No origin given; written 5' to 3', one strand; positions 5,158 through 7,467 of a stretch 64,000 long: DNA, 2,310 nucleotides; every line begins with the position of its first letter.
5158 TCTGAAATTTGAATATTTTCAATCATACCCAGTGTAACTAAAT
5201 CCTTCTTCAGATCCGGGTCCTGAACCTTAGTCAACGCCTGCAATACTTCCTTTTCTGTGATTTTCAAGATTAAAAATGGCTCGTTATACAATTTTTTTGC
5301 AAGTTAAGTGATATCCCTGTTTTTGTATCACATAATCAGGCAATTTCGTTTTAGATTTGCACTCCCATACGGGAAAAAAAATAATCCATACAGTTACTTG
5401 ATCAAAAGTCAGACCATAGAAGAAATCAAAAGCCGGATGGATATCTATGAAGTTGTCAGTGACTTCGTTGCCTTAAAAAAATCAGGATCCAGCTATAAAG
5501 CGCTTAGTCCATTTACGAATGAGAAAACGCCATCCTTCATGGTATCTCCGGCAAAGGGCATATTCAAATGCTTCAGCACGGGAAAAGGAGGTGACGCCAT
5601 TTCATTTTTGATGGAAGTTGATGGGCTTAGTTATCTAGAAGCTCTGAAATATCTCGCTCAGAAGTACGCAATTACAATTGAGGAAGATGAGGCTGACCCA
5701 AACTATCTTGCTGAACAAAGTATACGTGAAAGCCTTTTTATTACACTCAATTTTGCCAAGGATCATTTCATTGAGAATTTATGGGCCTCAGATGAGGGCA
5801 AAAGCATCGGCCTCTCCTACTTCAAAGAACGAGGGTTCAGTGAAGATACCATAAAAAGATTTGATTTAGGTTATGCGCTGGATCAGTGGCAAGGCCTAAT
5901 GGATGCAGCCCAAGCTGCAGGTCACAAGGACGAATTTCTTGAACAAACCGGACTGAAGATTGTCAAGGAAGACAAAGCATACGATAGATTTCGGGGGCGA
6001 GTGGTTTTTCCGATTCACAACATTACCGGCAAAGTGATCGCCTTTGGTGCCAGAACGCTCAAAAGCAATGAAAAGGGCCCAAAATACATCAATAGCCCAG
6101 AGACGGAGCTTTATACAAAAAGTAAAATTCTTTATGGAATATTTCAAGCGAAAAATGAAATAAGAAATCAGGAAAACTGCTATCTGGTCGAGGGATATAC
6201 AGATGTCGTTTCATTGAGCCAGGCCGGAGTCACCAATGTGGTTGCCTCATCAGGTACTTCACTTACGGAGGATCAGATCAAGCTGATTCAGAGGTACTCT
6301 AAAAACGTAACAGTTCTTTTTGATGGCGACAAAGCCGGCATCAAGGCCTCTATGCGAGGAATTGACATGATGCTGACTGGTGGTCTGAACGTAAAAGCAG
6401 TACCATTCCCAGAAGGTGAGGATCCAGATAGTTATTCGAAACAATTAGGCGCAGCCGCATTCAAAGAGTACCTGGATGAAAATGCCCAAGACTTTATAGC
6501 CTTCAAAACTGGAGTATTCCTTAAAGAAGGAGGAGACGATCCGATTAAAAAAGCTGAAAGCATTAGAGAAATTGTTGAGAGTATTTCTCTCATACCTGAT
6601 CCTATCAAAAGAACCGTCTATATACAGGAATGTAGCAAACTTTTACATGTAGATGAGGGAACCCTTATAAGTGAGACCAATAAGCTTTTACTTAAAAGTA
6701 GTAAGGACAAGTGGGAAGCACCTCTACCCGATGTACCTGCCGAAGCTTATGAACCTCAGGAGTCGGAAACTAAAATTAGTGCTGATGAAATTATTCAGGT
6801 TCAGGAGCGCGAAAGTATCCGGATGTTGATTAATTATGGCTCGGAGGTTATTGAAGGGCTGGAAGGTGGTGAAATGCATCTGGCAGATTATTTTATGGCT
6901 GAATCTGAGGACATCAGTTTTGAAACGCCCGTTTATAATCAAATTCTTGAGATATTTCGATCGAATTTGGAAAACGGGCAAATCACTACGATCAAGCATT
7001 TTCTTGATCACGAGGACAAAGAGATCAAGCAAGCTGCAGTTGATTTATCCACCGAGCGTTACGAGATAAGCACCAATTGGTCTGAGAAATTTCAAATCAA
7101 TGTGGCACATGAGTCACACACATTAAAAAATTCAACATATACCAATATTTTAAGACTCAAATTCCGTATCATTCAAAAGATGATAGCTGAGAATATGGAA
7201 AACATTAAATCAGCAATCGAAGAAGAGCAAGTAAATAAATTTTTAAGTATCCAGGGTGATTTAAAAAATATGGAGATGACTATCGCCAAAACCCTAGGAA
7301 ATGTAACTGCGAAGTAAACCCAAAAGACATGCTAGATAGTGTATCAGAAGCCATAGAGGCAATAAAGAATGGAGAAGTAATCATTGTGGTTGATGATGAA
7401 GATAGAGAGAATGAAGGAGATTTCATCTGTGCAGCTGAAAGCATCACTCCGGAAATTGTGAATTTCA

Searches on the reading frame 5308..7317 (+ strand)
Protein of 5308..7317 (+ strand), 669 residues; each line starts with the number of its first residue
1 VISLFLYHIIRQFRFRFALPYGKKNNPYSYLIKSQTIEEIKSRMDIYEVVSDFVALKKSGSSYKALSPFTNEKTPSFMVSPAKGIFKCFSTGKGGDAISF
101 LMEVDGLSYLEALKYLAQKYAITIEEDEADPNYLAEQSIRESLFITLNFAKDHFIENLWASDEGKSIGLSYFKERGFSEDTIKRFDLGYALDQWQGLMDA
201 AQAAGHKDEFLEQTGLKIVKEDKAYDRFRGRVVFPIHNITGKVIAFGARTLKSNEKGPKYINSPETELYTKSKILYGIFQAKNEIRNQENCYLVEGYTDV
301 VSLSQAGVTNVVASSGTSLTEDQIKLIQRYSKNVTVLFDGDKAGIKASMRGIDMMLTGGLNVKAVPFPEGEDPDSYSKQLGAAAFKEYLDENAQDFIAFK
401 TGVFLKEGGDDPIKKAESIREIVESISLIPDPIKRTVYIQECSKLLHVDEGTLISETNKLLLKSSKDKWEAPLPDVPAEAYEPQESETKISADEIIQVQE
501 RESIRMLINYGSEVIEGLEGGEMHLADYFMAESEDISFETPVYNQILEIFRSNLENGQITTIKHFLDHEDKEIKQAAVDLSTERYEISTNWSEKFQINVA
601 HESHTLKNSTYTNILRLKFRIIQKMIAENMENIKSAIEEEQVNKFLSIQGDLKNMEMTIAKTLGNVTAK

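Call 72: search_protein_families(library=pfam, proteins=[window:5308-7317:+], max_evalue=0.000001)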
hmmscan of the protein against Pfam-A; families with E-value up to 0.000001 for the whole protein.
window:5308-7317:+ (669 aa): 7 families
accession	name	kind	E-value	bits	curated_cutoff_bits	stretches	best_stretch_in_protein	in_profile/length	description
PF08275.17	DNAG_N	-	1.8e-37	128.7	26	1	163-282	10-128/128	DNA primase catalytic core, N-terminal domain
PF01807.25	Zn_ribbon_DnaG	-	3e-32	110.8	24.9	1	33-127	2-96/98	CHC2 zinc finger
PF13155.12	Toprim_2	-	7.4e-22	78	22.1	1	292-376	1-87/88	Toprim-like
PF13662.12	Toprim_4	-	4.3e-16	59.4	25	1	292-364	4-83/85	Toprim domain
PF01751.28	Toprim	-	9.2e-11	42.2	23.1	1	292-355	3-80/96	Toprim domain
PF10410.14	DnaB_bind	-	9.1e-09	35.9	20.6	1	410-450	15-55/56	DnaB-helicase binding domain of primase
PF13362.12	Toprim_3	-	1.2e-07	32.5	27.2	1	292-382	3-94/95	Toprim domain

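Call 74: find_related_loci(query=window:5308-7317:+, collection=genome_contigs, flank=500)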
Query window:5308-7317:+ (669 aa) in genome_contigs; peptide patterns used: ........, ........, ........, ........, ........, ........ (x = any residue, [..] = any of these).
224 stretches matched a pattern; 35 encode a relative of the query (tblastn E <= 1e-3); 32 distinct loci.
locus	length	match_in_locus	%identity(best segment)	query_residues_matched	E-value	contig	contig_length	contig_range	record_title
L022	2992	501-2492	90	6-669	0e+0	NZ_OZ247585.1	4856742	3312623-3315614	MAG: Reichenbachiella sp. isolate eb5c5201-2828-4ab5-bcd7-5c3e20512ac5 chromosome 1, complete sequence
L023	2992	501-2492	90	6-669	0e+0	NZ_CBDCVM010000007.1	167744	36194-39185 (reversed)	MAG: Reichenbachiella sp. isolate 0aae0929-32bb-426d-91f0-afec398d2a93 contig_7, whole genome shotgun sequence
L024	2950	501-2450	91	20-669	0e+0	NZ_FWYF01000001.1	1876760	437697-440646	Reichenbachiella faecimaris strain DSM 26133, whole genome shotgun sequence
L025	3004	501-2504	68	4-669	0e+0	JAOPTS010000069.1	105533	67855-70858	MAG: Reichenbachiella sp. isolate tPB_Bact1 H3element_contig_1155, whole genome shotgun sequence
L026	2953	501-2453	70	15-669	0e+0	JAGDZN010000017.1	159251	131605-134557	MAG: Reichenbachiella sp. isolate FR12bac6 FR12DL_contig_4607, whole genome shotgun sequence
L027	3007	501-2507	90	1-669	0e+0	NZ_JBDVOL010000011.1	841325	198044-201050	MAG: Reichenbachiella sp. isolate LC.101.F.A3_199_15 LC_101_F_A3_199_15_000000000011, whole genome shotgun sequence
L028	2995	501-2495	66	6-669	0e+0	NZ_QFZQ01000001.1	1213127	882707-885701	Reichenbachiella versicolor strain DC003 contig1, whole genome shotgun sequence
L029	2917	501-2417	68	31-668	0e+0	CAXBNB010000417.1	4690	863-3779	MAG TPA_asm: uncultured Reichenbachiellaceae bacterium isolate ERR2762135_concoct_116 genome assembly, contig: ERZ342183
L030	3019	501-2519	68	26-669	0e+0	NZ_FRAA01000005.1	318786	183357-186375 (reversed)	Reichenbachiella agariperforans strain DSM 26134, whole genome shotgun sequence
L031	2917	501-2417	58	26-666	0e+0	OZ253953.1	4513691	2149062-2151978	MAG: Cytophagales bacterium isolate 7007d3ca-a90f-42d0-95eb-4c1c7c3f2752 genome assembly, chromosome: 1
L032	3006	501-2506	89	2-669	0e+0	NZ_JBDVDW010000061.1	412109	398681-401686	MAG: Reichenbachiella sp. isolate CB.54.F.C2_137_011 CB_54_F_C2_137_011_000000000061, whole genome shotgun sequence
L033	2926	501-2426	55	31-668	0e+0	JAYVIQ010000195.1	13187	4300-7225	MAG: Cytophagales bacterium isolate GL51_Up_metabinner_1 GL51_Up_metabinner_1_194, whole genome shotgun sequence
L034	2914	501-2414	69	31-669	0e+0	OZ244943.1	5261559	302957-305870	MAG: Reichenbachiella sp. isolate a3e05d79-69d8-4949-a7ba-618a7e226566 genome assembly, chromosome: 1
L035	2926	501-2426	50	31-668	0e+0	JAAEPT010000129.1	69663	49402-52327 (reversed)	MAG: Cytophagales bacterium isolate Cli_18 CliG_CONTIG2445893, whole genome shotgun sequence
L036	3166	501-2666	45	26-669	0e+0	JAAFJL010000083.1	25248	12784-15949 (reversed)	MAG: Cytophagales bacterium isolate bin50.metabat.ball.001 WN_Cytophagales_15_scaffold_83, whole genome shotgun sequence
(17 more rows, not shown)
